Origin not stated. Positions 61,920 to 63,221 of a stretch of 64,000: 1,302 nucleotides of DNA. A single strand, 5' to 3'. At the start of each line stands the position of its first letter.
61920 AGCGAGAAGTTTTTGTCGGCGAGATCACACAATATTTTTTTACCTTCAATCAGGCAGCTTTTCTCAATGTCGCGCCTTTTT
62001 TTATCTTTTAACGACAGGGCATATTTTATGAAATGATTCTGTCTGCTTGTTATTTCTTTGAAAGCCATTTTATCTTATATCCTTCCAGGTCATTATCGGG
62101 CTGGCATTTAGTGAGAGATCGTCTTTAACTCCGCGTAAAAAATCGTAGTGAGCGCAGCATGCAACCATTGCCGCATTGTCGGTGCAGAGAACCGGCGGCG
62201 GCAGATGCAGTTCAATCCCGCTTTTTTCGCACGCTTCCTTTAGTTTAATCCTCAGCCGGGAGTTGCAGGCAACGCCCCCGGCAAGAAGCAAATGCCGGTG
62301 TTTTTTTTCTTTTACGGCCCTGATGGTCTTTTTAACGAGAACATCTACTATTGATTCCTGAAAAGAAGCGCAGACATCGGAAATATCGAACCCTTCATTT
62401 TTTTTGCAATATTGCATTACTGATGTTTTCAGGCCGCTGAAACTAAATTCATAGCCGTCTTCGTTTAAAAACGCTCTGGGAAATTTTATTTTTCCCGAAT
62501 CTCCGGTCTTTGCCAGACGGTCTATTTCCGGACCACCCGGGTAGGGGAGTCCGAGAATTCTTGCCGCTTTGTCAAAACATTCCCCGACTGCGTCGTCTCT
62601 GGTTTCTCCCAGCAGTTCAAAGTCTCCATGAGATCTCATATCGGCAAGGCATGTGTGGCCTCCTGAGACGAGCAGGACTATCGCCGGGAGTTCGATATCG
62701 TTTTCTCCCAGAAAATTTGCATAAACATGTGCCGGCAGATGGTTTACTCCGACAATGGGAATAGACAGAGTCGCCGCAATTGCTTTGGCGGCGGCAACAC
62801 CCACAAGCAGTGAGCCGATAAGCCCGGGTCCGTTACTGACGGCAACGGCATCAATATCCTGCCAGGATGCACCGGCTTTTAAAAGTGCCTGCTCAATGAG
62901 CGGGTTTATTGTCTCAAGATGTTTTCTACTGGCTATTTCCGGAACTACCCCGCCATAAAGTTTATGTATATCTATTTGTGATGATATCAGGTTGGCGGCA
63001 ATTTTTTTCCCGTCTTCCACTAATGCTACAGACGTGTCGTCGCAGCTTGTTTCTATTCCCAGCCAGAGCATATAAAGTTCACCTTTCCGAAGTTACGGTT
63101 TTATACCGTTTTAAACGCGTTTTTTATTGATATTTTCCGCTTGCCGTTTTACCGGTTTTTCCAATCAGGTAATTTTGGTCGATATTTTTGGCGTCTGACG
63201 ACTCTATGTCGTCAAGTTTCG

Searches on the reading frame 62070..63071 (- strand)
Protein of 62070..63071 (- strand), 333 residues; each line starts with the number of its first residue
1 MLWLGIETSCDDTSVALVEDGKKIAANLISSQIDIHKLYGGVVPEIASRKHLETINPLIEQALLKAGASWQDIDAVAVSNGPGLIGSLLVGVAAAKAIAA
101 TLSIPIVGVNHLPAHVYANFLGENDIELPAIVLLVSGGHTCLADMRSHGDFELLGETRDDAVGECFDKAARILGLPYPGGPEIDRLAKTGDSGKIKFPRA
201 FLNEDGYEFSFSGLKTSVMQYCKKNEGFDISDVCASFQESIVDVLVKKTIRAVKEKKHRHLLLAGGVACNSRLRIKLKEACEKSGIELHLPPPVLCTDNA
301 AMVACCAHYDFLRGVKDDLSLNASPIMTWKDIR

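Call 25: list_cluster_members(proteins=[window:62070-63071:-, window:61277-62068:-, window:58737-61007:-, window:51690-52286:+, window:50898-51701:-, window:50338-50880:-, window:48095-49843:-, window:44457-48041:-])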
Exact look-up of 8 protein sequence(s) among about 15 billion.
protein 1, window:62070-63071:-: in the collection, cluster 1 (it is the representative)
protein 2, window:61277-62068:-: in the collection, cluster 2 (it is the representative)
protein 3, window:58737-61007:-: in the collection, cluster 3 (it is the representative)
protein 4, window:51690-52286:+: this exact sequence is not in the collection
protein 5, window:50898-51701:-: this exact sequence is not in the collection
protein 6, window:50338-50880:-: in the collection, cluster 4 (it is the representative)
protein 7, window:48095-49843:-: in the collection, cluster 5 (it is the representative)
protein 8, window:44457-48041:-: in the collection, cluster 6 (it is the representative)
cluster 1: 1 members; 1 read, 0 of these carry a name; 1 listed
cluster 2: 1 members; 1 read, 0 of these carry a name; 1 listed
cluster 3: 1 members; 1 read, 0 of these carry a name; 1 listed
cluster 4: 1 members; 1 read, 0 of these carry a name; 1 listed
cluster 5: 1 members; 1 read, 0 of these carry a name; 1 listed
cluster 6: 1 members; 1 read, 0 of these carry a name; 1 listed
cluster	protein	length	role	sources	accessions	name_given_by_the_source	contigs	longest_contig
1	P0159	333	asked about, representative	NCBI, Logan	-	-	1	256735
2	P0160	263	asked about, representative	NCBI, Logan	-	-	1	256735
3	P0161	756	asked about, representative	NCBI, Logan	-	-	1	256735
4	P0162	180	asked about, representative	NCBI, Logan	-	-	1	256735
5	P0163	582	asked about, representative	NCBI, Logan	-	-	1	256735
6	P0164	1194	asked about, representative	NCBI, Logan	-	-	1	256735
